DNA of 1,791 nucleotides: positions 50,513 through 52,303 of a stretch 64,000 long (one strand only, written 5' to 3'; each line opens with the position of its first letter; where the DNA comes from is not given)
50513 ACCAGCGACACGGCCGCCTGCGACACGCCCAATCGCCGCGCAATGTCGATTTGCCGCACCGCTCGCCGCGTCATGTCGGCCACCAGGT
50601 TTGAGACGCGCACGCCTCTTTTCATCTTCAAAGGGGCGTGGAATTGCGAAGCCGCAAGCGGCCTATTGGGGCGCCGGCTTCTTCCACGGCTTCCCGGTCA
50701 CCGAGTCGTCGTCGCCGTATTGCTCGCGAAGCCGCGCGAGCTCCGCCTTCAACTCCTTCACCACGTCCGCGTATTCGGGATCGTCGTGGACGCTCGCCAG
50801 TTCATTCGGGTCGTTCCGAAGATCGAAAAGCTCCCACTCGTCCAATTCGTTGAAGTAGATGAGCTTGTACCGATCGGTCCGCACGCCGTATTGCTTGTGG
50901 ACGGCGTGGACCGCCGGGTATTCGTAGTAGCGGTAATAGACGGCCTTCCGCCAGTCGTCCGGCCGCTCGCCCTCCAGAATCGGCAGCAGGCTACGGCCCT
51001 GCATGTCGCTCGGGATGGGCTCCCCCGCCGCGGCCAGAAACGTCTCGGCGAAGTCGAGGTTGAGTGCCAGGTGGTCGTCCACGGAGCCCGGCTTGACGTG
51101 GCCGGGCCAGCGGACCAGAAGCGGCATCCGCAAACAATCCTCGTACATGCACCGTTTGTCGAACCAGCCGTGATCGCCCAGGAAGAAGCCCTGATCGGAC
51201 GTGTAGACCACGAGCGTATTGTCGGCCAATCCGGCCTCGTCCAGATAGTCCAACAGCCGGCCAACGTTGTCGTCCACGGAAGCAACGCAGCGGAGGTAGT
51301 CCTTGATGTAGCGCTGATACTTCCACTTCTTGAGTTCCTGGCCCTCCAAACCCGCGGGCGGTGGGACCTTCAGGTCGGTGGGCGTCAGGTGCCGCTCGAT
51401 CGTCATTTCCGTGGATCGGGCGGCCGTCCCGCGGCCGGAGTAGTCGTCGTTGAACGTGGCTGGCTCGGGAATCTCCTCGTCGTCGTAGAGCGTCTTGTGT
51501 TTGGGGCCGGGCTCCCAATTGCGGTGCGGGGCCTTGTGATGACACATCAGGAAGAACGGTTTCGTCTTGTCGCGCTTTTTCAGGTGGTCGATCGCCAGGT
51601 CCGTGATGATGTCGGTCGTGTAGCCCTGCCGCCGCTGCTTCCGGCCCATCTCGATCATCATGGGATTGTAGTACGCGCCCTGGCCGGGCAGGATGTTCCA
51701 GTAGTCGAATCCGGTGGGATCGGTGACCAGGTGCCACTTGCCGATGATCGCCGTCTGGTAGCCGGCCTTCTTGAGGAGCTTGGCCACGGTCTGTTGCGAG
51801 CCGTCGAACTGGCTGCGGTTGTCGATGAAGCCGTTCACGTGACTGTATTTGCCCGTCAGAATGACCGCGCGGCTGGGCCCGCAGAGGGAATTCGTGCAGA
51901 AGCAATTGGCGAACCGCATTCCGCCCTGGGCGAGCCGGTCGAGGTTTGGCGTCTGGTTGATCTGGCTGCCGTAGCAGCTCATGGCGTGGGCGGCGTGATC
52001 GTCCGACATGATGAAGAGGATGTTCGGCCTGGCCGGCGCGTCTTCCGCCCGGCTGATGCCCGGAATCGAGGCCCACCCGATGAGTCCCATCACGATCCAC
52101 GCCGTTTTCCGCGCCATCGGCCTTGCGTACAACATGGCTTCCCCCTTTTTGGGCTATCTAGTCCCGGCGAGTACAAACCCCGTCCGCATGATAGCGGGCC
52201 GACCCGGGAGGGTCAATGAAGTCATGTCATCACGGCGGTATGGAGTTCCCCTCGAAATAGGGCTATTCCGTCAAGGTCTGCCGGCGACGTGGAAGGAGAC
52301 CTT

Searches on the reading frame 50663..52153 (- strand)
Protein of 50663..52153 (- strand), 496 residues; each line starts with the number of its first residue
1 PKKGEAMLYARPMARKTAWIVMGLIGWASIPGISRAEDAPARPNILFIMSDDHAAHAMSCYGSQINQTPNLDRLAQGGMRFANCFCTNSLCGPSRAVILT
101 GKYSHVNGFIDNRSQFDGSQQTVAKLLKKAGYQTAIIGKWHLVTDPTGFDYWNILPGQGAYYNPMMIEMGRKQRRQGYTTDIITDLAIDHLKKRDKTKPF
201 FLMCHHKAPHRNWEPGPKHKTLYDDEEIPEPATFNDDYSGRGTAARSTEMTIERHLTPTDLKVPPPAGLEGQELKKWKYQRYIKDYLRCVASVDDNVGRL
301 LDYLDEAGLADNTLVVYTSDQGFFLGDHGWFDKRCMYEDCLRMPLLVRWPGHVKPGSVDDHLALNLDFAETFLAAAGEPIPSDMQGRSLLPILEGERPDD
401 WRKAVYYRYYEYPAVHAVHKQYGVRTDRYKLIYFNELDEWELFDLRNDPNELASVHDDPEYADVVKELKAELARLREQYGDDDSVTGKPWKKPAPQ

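Call 55: search_protein_families(library=pfam, proteins=[window:50663-52153:-], max_evalue=0.0001)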
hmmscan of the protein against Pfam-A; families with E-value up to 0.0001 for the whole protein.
window:50663-52153:- (496 aa): 3 families
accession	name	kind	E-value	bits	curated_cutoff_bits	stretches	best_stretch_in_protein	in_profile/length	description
PF16347.10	SGSH_C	-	7.5e-64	215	29.3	1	326-478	1-154/154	N-sulphoglucosamine sulphohydrolase, C-terminal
PF00884.28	Sulfatase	-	1.5e-56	192.4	25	1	43-377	1-300/301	Sulfatase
PF01663.27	Phosphodiest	-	1.5e-10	41.7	23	0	290-327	188-225/342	Type I phosphodiesterase / nucleotide pyrophosphatase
